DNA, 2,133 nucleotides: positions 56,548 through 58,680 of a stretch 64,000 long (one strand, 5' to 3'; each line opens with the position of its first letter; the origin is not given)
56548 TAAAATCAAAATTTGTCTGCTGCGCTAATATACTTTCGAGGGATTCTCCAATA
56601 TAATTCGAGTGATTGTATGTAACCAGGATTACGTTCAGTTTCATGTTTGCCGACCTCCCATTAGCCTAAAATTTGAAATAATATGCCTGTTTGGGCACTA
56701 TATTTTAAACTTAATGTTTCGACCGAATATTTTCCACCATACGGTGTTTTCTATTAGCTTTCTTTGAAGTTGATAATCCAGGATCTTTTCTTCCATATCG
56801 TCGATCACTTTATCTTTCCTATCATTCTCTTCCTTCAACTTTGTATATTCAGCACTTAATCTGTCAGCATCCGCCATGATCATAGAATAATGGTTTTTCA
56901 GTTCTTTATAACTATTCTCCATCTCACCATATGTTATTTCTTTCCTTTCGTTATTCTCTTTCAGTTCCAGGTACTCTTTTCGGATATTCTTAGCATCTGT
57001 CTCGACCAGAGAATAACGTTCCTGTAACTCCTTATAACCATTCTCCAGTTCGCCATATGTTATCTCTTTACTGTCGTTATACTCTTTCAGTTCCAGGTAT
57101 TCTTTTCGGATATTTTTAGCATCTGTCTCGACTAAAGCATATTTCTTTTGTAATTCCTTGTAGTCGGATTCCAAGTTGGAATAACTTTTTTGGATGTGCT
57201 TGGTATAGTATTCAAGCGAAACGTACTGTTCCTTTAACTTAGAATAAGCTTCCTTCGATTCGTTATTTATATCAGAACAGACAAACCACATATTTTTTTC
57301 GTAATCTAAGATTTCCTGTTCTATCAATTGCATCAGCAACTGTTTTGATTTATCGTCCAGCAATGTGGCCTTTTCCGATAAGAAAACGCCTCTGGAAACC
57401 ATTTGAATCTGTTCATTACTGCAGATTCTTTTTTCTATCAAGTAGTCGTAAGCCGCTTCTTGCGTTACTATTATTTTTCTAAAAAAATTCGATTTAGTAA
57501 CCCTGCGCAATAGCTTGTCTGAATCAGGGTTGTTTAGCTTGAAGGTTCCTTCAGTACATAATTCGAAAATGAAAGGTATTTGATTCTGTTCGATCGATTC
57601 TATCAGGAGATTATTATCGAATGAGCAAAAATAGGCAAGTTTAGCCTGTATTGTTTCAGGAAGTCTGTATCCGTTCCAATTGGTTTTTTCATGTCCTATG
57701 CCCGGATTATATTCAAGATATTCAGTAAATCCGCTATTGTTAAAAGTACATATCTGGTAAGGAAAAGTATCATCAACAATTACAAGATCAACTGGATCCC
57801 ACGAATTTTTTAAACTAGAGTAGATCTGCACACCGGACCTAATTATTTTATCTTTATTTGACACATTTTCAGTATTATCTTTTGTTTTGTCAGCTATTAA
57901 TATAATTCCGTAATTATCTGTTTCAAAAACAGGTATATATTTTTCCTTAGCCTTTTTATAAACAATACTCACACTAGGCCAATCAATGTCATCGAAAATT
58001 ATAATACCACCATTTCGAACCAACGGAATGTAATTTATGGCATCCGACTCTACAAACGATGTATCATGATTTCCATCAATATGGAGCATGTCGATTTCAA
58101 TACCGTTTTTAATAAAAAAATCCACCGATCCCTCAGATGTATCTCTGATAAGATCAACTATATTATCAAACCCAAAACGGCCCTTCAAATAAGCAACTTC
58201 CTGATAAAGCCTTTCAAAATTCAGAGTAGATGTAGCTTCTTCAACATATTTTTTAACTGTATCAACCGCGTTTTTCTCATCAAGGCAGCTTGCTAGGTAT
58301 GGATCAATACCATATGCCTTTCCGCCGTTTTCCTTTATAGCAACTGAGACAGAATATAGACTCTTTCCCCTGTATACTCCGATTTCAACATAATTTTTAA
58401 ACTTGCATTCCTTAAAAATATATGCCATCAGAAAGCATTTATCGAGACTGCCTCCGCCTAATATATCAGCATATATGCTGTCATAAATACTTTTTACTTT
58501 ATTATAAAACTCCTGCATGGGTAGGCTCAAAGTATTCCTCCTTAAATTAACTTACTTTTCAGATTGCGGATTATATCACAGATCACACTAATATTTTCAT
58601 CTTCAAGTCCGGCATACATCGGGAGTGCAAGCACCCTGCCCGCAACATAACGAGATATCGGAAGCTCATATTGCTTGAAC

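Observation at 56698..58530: Methyltransferase with a repeat-built coiled-coil tail: candidate WbdD-like chain terminator and molecular ruler in a Gram-positive ABC-transporter-dependent pathway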

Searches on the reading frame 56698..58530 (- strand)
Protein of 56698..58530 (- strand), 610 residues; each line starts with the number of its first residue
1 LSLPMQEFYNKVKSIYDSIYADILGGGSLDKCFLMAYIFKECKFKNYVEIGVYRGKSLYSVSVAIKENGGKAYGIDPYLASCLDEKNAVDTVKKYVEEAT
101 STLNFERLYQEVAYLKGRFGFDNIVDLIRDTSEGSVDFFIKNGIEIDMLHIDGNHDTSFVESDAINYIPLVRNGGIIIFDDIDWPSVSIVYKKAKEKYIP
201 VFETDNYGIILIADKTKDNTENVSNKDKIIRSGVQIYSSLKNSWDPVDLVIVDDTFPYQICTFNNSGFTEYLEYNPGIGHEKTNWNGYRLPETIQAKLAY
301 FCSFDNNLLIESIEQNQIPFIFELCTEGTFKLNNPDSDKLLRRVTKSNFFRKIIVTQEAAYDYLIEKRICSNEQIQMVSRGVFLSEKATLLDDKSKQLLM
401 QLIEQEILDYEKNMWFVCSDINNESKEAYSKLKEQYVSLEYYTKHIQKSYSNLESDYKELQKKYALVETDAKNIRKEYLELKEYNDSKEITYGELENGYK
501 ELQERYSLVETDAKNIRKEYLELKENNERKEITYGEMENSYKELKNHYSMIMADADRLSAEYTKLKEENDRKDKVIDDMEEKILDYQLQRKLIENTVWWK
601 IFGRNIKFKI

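Call 5: search_protein_families(library=pfam, proteins=[window:56698-58530:-], max_evalue=0.01)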
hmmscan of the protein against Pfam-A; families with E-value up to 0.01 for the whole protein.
window:56698-58530:- (610 aa): 2 families
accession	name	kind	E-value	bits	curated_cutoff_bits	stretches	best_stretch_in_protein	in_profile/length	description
PF13578.12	Methyltransf_24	-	3.7e-19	70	26.3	1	48-182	1-105/105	Methyltransferase domain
PF01596.23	Methyltransf_3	-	2e-05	24.4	22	0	117-200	90-173/204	O-methyltransferase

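Call 6: find_homologous_proteins(query=window:56698-58518:-)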
Query window:56698-58518:- (606 aa): 87 proteins with E <= 0.001 among 8000 candidates.
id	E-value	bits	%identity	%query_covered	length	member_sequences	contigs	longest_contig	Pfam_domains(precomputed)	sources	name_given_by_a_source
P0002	0.0e+0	1352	100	100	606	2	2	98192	PF01596.24,PF13578.13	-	-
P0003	4.8e-122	427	48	63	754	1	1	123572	PF00534.27,PF13578.13,PF13692.13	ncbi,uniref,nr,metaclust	ncbi:glycosyl transferases group 1 [Desulfosporosinus acididurans]|uniref:Glycosyl transferases grou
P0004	3.3e-113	398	45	63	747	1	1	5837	PF00534.27,PF13524.13,PF13578.13,PF13692.13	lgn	-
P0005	3.1e-92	328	41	64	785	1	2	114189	PF00534.27,PF13578.13,PF13692.13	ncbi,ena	-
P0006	1.1e-77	280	50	34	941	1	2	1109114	PF13641.13,PF00534.27,PF01596.24,PF13578.13,PF00535.33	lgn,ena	-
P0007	6.7e-73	264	38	62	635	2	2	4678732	PF00534.27,PF13524.13,PF13578.13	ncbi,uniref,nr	ncbi:class I SAM-dependent methyltransferase [Clostridium estertheticum]|uniref:class I SAM-dependen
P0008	4.2e-71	259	44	36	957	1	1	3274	PF00534.27,PF13524.13,PF01596.24,PF13578.13,PF00535.33,PF13692.13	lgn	-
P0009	1.5e-70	257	45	35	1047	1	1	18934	PF00534.27,PF13524.13,PF01596.24,PF13578.13,PF00535.33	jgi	jgi:glycosyltransferase involved in cell wall biosynthesis/predicted O-methyltransferase YrrM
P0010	2.0e-70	256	44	35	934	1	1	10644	PF13641.13,PF00534.27,PF13524.13,PF01596.24,PF13578.13,PF00535.33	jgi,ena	-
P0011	4.0e-70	255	43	37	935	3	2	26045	PF13641.13,PF00534.27,PF13524.13,PF13578.13,PF00535.33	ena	-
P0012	5.0e-70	255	45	34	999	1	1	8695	PF10111.15,PF00534.27,PF13524.13,PF01596.24,PF13578.13,PF00535.33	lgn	-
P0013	3.8e-68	249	45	36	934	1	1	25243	PF13641.13,PF00534.27,PF13524.13,PF13578.13,PF00535.33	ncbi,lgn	-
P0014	2.9e-67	246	39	64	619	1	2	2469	PF00534.27,PF01596.24,PF13578.13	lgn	-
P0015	4.5e-66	242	44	38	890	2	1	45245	PF00534.27,PF13578.13,PF00535.33,PF13692.13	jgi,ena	jgi:glycosyltransferase involved in cell wall biosynthesis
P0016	1.2e-65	241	45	36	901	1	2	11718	PF00534.27,PF13524.13,PF13578.13,PF00535.33,PF13692.13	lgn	-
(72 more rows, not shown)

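Call 7: search_protein_families(library=ncbifam, proteins=[window:56698-58530:-], max_evalue=0.01)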
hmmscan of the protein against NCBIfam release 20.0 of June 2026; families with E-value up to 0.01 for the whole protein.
window:56698-58530:- (610 aa): 5 families
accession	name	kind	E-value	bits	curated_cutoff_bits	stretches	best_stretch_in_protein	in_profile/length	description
TIGR02168.1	SMC_prok_B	equivalog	2.6e-05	22.2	567.35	1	401-589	228-415/1181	chromosome segregation protein SMC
TIGR04211.1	SH3_and_anchor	equivalog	0.00018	21.2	65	1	425-535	64-170/198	TIGR04211 family SH3 domain-containing protein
TIGR02169.1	SMC_prok_A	equivalog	0.00028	18.7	729.4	1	401-581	262-946/1165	chromosome segregation protein SMC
TIGR04523.1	Mplasa_alph_rch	subfamily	0.00043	18.3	270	1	422-595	379-561/745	helix-rich protein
NF045487.1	ASRP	equivalog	0.0022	16.7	300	1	394-592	109-296/593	archaea-specific SMC-related protein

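Call 12: find_encoding_contigs(protein=P0002, flank=10000, max_places=4)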
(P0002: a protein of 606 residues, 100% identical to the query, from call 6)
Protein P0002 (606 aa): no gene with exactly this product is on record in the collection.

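Call 13: find_related_loci(query=P0002, collection=genome_contigs, flank=10000)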
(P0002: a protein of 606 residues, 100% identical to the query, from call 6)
Query P0002 (606 aa) in genome_contigs; peptide patterns used: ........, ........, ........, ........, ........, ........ (x = any residue, [..] = any of these).
17 stretches matched a pattern; 4 encode a relative of the query (tblastn E <= 1e-3); 4 distinct loci.
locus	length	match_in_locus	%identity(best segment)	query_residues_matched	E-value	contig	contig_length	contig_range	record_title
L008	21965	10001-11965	44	15-374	2e-49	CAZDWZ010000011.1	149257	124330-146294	MAG TPA_asm: uncultured Bdellovibrionales bacterium isolate SRP302895_co1_124 genome assembly, contig: NODE_222_length_1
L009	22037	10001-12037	41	5-378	6e-49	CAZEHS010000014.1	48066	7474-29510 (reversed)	MAG TPA_asm: uncultured Peptostreptococcaceae bacterium isolate SRP302447_co2_799 genome assembly, contig: NODE_2124_len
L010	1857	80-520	37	26-180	8e-20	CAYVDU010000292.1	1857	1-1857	MAG TPA_asm: uncultured bacterium isolate SRP287051_co2_217 genome assembly, contig: NODE_82466_length_1857_cov_6.337403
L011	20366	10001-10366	22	39-180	2e-4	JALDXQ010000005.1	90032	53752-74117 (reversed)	MAG: Acidobacteriota bacterium isolate MCT-CON-06 NODE_5_length_90032_cov_7.887227, whole genome shotgun sequence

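Call 27: search_solved_structures(query=A2, max_evalue=0.01, show_alignments=0)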
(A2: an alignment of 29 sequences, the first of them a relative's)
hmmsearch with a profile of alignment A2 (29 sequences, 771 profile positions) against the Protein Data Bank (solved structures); distinct sequences matched with E-value up to 0.01: 23.
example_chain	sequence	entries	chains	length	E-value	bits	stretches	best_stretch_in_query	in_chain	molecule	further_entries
5i45_A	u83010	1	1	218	0.00015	23.3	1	556-715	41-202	Glycosyl transferases group 1 family protein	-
9vsk_A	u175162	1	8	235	0.00099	20.7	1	27-79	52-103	Flavonoid 3',5'-methyltransferase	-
1sui_A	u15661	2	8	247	0.0013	20.2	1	6-69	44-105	Caffeoyl-CoA O-methyltransferase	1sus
8gxn_B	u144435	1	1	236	0.0022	19.5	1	32-105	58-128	caffeyl-CoA-O-methyltransferase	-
8uke_A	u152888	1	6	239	0.0025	19.3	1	33-76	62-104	Norbelladine 4'-O-methyltransferase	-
8z8p_A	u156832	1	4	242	0.0027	19.2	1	32-76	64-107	Norbelladine 4'-O-methyltransferase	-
8z8r_A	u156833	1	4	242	0.0027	19.2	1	32-76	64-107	Norbelladine 4'-O-methyltransferase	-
8zfw_A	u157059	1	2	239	0.0028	19.1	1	32-76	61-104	Norbelladine 4'-O-methyltransferase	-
8z8o_A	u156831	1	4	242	0.0028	19.1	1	32-76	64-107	Norbelladine 4'-O-methyltransferase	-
8xe3_A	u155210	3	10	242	0.0029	19.1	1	32-76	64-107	Norbelladine 4'-O-methyltransferase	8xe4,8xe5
8z8t_A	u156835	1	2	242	0.0029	19.1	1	32-76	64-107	Norbelladine 4'-O-methyltransferase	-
8z8s_A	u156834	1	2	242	0.003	19.1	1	32-76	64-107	Norbelladine 4'-O-methyltransferase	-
8xds_A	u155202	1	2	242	0.0037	18.8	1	33-75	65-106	norbelladine O-methyltransferase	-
8gxo_A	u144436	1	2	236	0.0037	18.7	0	33-78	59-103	Caffeoyl-CoA O-methyltransferase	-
8xdv_A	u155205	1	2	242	0.0037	18.7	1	32-75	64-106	norbelladine O-methyltransferase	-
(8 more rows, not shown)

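Call 28: search_solved_structures(query=P0002, max_evalue=1)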
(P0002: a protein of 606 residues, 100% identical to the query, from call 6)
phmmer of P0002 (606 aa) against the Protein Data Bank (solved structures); distinct sequences matched with E-value up to 1: 25.
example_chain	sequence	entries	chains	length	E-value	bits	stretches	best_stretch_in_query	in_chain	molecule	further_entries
1sui_A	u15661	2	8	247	0.017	17.1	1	25-67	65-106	Caffeoyl-CoA O-methyltransferase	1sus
3c3y_A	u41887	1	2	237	0.046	15.6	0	146-202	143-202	O-methyltransferase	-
8uke_A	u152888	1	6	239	0.061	15.2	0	27-72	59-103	Norbelladine 4'-O-methyltransferase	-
8z8r_A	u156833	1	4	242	0.066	15.1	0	27-72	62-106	Norbelladine 4'-O-methyltransferase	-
8z8p_A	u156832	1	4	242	0.066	15.1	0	26-72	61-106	Norbelladine 4'-O-methyltransferase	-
8xe3_A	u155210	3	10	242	0.067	15.1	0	26-72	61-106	Norbelladine 4'-O-methyltransferase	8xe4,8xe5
8zfw_A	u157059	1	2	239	0.074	15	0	27-72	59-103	Norbelladine 4'-O-methyltransferase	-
8z8s_A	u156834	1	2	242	0.074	14.9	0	26-72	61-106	Norbelladine 4'-O-methyltransferase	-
8z8o_A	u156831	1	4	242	0.075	14.9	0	26-72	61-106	Norbelladine 4'-O-methyltransferase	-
8z8t_A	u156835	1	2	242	0.075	14.9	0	27-72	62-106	Norbelladine 4'-O-methyltransferase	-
8xds_A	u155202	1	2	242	0.1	14.5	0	26-72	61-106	norbelladine O-methyltransferase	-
8xdv_A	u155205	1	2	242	0.11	14.4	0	26-72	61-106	norbelladine O-methyltransferase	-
8xdo_A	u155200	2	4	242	0.12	14.3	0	26-72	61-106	norbelladine O-methyltransferase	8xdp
8xe2_A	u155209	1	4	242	0.12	14.3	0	26-72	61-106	norbelladine O-methyltransferase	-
8xdq_A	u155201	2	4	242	0.12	14.3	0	26-72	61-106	O-methyltransferase family protein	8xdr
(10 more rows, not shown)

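Call 30: predict_structure(alignment_id=A2)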
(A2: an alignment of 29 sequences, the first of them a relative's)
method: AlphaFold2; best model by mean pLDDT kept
length: 606 residues; sequences in the alignment: 29
mean_pLDDT: 69.7   pTM: 0.56
mean pLDDT of the five models: 69.7, 67.6, 66.8, 66.4, 66.1
residues with pLDDT >= 90: 185; 70-90: 133; 50-70: 104; < 50: 184
segments of 3 or more residues with pLDDT < 50: 252-263, 270-276, 376-387, 390-449, 451-457, 459-461, 477-489, 503-506, 524-562, 603-606
pLDDT, mean of each block of 10 residues (from residue 1): 92 81 87 98 95 97 98 86 76 82 94 97 95 96 90 88 96 93 92 94 92 83 95 83 73 46 50 50 65 82 77 86 71 86 91 82 91 57 45 45 34 31 34 35 42 48 49 50 46 51 48 51 49 46 42 43 50 54 59 53 46
secondary structure, 60 per line:
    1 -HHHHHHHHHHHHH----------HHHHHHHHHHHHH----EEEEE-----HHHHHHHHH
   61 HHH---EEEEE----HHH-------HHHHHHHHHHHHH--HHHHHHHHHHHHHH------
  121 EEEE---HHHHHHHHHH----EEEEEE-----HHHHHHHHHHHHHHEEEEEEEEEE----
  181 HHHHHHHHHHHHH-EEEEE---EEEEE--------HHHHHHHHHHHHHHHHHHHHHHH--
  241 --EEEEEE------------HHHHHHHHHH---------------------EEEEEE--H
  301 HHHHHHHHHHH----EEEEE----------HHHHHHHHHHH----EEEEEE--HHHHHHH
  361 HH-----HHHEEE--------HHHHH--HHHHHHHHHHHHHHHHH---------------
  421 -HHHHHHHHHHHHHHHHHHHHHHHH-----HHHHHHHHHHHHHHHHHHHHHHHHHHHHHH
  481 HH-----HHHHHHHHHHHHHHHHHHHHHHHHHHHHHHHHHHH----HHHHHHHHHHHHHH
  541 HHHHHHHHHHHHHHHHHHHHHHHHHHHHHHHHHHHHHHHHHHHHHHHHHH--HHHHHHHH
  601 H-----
elements in order: H2-14 H25-37 E42-46 H52-63 E67-71 H86-98 H101-114 E121-124 H128-137 E142-147 H153-166 E167-176 H181-193 E195-199 E203-207 H216-238 E243-248 H261-270 E292-297 H300-311 E316-320 H331-341 E346-351 H354-362 E371-373 H382-386 H389-405 H422-445 H451-482 H488-522 H527-590 H593-601

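Call 33: find_encoding_contigs(protein=P0003, flank=10000, max_places=2)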
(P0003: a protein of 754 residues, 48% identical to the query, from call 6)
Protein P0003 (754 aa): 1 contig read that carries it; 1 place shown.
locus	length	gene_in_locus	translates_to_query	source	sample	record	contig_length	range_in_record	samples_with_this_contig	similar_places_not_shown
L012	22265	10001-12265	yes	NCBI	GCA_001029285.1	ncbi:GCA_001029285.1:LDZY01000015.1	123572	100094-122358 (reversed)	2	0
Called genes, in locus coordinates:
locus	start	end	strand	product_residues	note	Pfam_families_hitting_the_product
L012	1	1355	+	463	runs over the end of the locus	PF02397:Bac_transf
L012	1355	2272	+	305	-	PF00535:Glycos_transf_2, PF13641:Glyco_tranf_2_3 (weak), PF13632:Glyco_trans_2_3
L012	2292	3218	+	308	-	PF00535:Glycos_transf_2, PF10111:Glyco_tranf_2_2, PF13506:Glyco_transf_21 (weak), PF13641:Glyco_tranf_2_3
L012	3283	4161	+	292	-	PF00483:NTP_transferase, PF12804:NTP_transf_3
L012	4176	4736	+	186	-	PF00908:dTDP_sugar_isom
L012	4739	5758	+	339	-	PF01073:3Beta_HSD, PF01370:Epimerase, PF02719:Polysacc_synt_2, PF04321:RmlD_sub_bind, PF07993:NAD_binding_4, PF16363:GDP_Man_Dehyd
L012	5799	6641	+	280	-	PF01370:Epimerase, PF04321:RmlD_sub_bind, PF01073:3Beta_HSD, PF02719:Polysacc_synt_2, PF16363:GDP_Man_Dehyd, PF07993:NAD_binding_4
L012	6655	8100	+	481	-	PF01061:ABC2_membrane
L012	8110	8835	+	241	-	PF00005:ABC_tran, PF13304:AAA_21 (faint)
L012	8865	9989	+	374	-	PF01041:DegT_DnrJ_EryC1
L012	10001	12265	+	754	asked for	PF13578:Methyltransf_24, PF00534:Glycos_transf_1, PF13692:Glyco_trans_1_4 (faint)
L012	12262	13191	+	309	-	PF00535:Glycos_transf_2, PF10111:Glyco_tranf_2_2 (weak)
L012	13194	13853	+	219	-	PF17836:PglD_N, PF25087:GMPPB_C (weak), PF25084:LbH_EIF2B (weak), PF14602:Hexapep_2 (faint), PF00132:Hexapep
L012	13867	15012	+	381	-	PF00535:Glycos_transf_2, PF10111:Glyco_tranf_2_2, PF13641:Glyco_tranf_2_3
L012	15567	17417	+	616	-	PF04932:Wzy_C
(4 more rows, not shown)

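Call 34: find_encoding_contigs(protein=P0005, flank=10000, max_places=2)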
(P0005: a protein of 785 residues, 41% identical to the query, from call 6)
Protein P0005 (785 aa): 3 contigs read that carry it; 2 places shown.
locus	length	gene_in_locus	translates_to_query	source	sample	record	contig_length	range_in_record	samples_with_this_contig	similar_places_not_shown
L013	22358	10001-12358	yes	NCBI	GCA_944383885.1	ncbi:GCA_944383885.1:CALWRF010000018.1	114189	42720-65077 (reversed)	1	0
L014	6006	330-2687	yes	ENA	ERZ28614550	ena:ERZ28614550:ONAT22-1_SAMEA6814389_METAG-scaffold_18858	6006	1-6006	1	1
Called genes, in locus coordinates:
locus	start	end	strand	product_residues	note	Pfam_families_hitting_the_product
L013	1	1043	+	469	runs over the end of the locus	PF13188:PAS_8 (weak), PF13426:PAS_9 (weak), PF12775:AAA_7 (weak), PF00158:Sigma54_activat, PF14532:Sigma54_activ_2, PF07728:AAA_5, PF25601:AAA_lid_14, PF02954:HTH_8, +3 more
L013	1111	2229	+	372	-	PF13477:Glyco_trans_4_2, PF13439:Glyco_transf_4, PF20706:GT4-conflict, PF00534:Glycos_transf_1, PF13692:Glyco_trans_1_4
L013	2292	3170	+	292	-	PF00483:NTP_transferase, PF12804:NTP_transf_3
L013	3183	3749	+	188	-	PF00908:dTDP_sugar_isom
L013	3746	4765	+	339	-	PF01073:3Beta_HSD, PF01370:Epimerase, PF02719:Polysacc_synt_2, PF04321:RmlD_sub_bind, PF07993:NAD_binding_4, PF16363:GDP_Man_Dehyd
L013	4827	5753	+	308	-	PF00535:Glycos_transf_2, PF13641:Glyco_tranf_2_3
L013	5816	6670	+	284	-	PF01370:Epimerase, PF04321:RmlD_sub_bind, PF01073:3Beta_HSD, PF07993:NAD_binding_4, PF02719:Polysacc_synt_2, PF16363:GDP_Man_Dehyd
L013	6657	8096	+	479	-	PF01061:ABC2_membrane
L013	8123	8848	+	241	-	PF00005:ABC_tran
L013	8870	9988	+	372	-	PF01041:DegT_DnrJ_EryC1, PF00155:Aminotran_1_2 (weak), PF01212:Beta_elim_lyase (weak)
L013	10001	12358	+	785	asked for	PF13578:Methyltransf_24, PF00534:Glycos_transf_1, PF13692:Glyco_trans_1_4 (weak)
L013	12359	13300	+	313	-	PF00535:Glycos_transf_2, PF10111:Glyco_tranf_2_2, PF13641:Glyco_tranf_2_3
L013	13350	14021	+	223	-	PF17836:PglD_N, PF25087:GMPPB_C (faint), PF00132:Hexapep (weak)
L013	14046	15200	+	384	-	PF00535:Glycos_transf_2, PF10111:Glyco_tranf_2_2, PF13641:Glyco_tranf_2_3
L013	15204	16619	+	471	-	-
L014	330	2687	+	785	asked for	PF13578:Methyltransf_24, PF00534:Glycos_transf_1, PF13692:Glyco_trans_1_4 (weak)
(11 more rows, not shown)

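Call 36: fold_search(model_id=the predicted structure, library=pdb)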
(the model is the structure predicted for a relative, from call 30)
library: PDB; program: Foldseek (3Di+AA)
matches with E <= 10: 1369; with E <= 0.001: 226
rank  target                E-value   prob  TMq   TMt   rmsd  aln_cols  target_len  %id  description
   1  6g80_M                5.2e-09  1.00  0.26  0.69   5.3       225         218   16  Structure of Mycobacterium hassiacum MeT1 from orthorhombic crystals. (released 2019-01-16)
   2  6g7d                  7.7e-09  1.00  0.26  0.68   4.2       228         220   14  Structure of MeT1 from Mycobacterium hassiacum in complex with SAM and glycerol. (released 2019-01-16)
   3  6g80_C                1.1e-08  1.00  0.26  0.70   4.9       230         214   16  Structure of Mycobacterium hassiacum MeT1 from orthorhombic crystals. (released 2019-01-16)
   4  6g80_A                1.2e-08  1.00  0.26  0.69   4.6       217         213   15  Structure of Mycobacterium hassiacum MeT1 from orthorhombic crystals. (released 2019-01-16)
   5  8xdr_B                1.2e-08  1.00  0.24  0.55   4.5       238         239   15  O-methyltransferase from Lycoris aurea complexed with Mg, SAH, and 3,4-dihydroxybenzaldehyde (released 2024-08-07)
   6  8xe4_D                1.3e-08  1.00  0.25  0.58   4.3       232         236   16  norbelladine 4'-O-methyltransferase complexed with Mg, SAH, and norbelladine (released 2024-08-07)
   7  8z8p_D                1.7e-08  1.00  0.24  0.56   4.3       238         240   16  norbelladine 4'-O-methyltransferase S52M variant complexed with Mg and SAH (released 2024-08-07)
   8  6g80_B                1.8e-08  1.00  0.26  0.67   5.8       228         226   16  Structure of Mycobacterium hassiacum MeT1 from orthorhombic crystals. (released 2019-01-16)
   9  8z8r_A                1.8e-08  1.00  0.24  0.54   4.5       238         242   16  norbelladine 4'-O-methyltransferase S52T complexed with Mg and SAH (released 2024-08-07)
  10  8z8o_A                2.0e-08  1.00  0.25  0.58   4.3       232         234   16  norbelladine 4'-O-methyltransferase Y186F complexed with Mg and SAH (released 2024-08-07)
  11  8xe5_D                2.3e-08  1.00  0.24  0.56   4.5       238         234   16  norbelladine 4'-O-methyltransferase complexed with Mg, SAH, and 3,4-dihydroxybenzaldehyde (released 2024-08-07)
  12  8gxo_B                2.6e-08  1.00  0.25  0.67   3.3       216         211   17  The crystal structure of CsFAOMT1 in complex with SAH (released 2023-09-13)
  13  8z8o_B                2.6e-08  1.00  0.24  0.56   4.2       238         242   16  norbelladine 4'-O-methyltransferase Y186F complexed with Mg and SAH (released 2024-08-07)
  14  8uke_E                2.6e-08  1.00  0.24  0.57   4.4       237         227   16  Crystal Structure of Norbelladine O-methyltransferase variant in complex with SAH (released 2024-03-20)
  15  8xe3_B                2.9e-08  1.00  0.24  0.56   4.3       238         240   16  norbelladine 4'-O-methyltransferase complexed with Mg and SAH (released 2024-08-07)
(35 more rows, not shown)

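Call 37: search_protein_representatives(protein=P0002)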
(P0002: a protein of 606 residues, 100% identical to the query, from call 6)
Query: 606 residues. Proteins with E-value up to 0.001 (for the whole library): 1838; up to 1e-10: 416; up to 1e-30: 55. The best 150 are listed.
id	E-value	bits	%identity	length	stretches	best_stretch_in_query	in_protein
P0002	0.0e+00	1351.5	100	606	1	1-606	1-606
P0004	1.1e-113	397.5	45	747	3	3-270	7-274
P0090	6.5e-111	388.3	42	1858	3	4-213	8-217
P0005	9.7e-93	328.3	39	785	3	3-273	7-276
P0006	3.4e-78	280.3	46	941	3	4-213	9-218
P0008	1.3e-71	258.5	44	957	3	3-210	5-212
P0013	1.2e-68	248.7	43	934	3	4-222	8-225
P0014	9.1e-68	245.8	43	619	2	3-270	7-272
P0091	1.8e-66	241.5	39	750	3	3-269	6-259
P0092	7.2e-65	236.3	46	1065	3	4-213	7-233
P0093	2.3e-64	234.6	44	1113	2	4-209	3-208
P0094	4.5e-63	230.3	42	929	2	10-206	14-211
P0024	1.3e-62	228.8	36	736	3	3-271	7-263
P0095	5.3e-62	226.8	42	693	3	5-221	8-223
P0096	8.0e-62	226.2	41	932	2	4-211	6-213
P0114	4.7e-46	174.1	46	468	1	4-213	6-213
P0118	1.7e-42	162.4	39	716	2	2-209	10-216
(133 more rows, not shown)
